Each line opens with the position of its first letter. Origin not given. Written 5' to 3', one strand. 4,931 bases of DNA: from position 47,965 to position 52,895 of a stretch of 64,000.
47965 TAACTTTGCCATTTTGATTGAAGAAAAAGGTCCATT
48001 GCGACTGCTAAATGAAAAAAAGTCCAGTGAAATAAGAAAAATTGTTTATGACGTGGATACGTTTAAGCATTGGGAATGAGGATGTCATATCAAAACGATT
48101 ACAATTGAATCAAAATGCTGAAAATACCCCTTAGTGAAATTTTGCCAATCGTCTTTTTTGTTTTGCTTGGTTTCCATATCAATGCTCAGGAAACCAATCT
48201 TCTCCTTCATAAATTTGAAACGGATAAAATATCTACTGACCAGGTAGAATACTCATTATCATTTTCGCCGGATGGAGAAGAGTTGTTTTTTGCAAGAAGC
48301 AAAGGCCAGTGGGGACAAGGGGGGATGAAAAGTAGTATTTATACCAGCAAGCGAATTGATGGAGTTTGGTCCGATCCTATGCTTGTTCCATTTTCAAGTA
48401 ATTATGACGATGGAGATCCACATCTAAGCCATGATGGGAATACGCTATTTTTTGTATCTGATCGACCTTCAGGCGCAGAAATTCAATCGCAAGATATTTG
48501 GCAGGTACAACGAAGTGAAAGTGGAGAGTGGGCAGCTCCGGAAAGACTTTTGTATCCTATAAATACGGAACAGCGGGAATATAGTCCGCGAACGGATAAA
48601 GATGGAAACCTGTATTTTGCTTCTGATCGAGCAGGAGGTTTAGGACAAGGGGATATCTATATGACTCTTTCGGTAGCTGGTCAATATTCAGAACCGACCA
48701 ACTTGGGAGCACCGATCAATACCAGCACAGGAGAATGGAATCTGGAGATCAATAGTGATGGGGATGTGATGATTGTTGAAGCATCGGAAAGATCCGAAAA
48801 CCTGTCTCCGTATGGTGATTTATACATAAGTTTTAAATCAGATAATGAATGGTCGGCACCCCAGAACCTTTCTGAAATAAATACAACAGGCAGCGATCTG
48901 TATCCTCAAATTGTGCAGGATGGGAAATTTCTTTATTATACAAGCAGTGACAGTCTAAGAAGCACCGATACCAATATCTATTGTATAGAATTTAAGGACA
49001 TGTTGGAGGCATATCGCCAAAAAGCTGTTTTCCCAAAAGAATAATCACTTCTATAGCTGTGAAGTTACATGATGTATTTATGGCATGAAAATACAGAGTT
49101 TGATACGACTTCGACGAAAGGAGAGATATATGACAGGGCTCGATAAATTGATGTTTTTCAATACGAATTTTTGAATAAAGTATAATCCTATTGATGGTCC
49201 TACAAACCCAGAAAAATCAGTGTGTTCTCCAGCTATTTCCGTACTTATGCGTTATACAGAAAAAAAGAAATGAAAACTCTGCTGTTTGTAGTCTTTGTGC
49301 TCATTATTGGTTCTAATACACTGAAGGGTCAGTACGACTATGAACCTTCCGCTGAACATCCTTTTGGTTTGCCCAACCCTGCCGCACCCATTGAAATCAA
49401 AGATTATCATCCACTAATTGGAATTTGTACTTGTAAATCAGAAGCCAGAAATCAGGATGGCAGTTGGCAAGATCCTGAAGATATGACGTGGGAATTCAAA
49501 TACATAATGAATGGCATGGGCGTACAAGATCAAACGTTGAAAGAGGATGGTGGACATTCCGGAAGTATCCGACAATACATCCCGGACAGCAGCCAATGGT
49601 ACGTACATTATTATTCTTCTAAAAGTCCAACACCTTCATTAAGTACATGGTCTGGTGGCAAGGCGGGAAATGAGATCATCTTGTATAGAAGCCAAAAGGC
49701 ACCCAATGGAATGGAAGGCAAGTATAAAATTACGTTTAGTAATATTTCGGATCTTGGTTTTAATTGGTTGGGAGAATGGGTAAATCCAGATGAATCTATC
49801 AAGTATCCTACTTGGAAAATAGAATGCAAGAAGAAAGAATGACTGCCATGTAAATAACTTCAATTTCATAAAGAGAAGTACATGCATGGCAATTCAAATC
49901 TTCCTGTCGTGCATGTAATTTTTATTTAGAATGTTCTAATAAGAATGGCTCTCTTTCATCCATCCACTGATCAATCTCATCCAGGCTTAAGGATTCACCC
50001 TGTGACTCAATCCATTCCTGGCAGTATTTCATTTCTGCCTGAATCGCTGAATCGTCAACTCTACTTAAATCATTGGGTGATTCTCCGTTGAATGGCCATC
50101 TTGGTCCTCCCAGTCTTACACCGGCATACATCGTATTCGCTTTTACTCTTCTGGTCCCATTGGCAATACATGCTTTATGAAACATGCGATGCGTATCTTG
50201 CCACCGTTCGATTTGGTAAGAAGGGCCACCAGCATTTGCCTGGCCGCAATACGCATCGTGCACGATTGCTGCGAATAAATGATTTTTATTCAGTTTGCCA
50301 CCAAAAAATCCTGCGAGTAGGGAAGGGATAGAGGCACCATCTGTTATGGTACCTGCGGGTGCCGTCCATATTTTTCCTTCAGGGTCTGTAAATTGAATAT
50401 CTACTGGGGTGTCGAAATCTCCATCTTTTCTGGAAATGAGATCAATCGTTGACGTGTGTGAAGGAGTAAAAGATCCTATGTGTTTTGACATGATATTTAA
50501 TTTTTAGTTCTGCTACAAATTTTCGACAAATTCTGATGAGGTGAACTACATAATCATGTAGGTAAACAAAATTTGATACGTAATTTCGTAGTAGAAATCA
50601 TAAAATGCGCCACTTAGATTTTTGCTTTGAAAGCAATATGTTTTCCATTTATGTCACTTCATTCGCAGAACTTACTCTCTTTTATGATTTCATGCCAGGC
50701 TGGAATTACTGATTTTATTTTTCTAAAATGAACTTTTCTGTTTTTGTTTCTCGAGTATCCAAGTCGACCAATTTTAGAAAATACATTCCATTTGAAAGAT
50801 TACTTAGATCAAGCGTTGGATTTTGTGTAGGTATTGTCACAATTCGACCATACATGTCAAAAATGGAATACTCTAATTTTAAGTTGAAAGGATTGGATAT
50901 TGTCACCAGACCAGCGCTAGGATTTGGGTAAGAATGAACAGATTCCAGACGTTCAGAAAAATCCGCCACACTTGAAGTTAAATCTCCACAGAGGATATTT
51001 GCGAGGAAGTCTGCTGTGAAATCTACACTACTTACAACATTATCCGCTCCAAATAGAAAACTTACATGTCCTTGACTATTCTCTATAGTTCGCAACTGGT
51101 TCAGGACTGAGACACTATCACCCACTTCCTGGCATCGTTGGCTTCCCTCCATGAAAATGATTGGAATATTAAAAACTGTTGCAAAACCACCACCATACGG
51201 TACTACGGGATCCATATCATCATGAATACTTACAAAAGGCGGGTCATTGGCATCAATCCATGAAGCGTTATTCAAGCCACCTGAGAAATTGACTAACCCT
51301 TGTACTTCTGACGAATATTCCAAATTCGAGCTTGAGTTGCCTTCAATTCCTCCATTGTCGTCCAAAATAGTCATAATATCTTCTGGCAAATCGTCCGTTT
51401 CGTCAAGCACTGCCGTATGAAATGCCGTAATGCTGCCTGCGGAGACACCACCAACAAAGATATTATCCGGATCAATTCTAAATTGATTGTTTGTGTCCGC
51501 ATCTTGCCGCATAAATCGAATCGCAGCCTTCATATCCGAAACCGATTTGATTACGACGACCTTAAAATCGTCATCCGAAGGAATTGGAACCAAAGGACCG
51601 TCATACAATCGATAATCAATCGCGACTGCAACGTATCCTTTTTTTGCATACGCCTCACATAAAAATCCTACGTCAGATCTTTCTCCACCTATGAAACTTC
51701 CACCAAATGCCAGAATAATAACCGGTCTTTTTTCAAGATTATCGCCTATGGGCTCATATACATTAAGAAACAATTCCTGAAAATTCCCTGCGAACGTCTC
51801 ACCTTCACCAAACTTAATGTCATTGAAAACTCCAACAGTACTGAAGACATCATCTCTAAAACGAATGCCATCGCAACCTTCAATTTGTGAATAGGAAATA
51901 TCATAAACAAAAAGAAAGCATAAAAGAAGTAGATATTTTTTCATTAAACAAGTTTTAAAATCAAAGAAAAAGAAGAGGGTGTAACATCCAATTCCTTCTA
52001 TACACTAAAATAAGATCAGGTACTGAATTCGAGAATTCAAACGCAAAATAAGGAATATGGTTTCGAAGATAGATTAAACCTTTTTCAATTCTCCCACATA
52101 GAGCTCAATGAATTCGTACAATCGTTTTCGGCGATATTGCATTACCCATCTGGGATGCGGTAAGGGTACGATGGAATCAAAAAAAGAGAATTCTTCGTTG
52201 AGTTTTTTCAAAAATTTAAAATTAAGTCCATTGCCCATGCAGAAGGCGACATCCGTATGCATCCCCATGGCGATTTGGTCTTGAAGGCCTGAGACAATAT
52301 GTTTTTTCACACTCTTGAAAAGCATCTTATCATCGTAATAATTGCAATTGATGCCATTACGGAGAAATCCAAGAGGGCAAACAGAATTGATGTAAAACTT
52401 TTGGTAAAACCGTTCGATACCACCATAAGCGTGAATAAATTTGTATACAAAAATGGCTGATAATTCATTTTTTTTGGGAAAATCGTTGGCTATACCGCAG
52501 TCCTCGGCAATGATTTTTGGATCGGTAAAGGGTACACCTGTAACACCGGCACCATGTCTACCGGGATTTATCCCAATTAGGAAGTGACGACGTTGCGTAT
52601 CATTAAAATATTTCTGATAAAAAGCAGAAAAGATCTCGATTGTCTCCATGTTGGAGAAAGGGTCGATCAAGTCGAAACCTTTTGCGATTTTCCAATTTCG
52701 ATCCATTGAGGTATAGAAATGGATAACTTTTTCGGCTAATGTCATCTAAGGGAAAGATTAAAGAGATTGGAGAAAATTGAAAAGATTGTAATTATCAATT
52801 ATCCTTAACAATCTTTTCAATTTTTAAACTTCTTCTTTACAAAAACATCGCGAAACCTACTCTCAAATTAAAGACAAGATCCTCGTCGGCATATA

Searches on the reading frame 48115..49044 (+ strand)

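Call 16: search_protein_families(library=pfam, proteins=[window:48115-49044:+], max_evalue=0.001)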
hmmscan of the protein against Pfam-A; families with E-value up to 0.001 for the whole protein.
window:48115-49044:+ (309 aa): 2 families
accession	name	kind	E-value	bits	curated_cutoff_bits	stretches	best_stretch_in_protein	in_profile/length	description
PF07676.18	PD40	-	3.4e-16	59.1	20.9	2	149-183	5-38/38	WD40-like Beta Propeller Repeat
PF04616.20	Glyco_hydro_43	-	8.4e-05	22.5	32.2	0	62-179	87-206/288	Glycosyl hydrolases family 43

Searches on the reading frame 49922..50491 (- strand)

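Call 16: search_protein_families(library=pfam, proteins=[window:49922-50491:-], max_evalue=0.001)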
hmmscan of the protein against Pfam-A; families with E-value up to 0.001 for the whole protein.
window:49922-50491:- (189 aa): 1 family
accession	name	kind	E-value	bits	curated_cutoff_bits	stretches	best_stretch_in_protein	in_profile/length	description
PF07087.16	DUF1353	-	5.6e-16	58.4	22.5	1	31-125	6-91/91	Protein of unknown function (DUF1353)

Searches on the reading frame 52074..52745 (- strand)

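Call 16: search_protein_families(library=pfam, proteins=[window:52074-52745:-], max_evalue=0.001)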
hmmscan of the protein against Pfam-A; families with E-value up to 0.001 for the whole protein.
window:52074-52745:- (223 aa): 1 family
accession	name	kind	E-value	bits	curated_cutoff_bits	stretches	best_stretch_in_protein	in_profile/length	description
PF03167.25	UDG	-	2.8e-15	57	24.3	1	45-220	2-140/141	Uracil DNA glycosylase superfamily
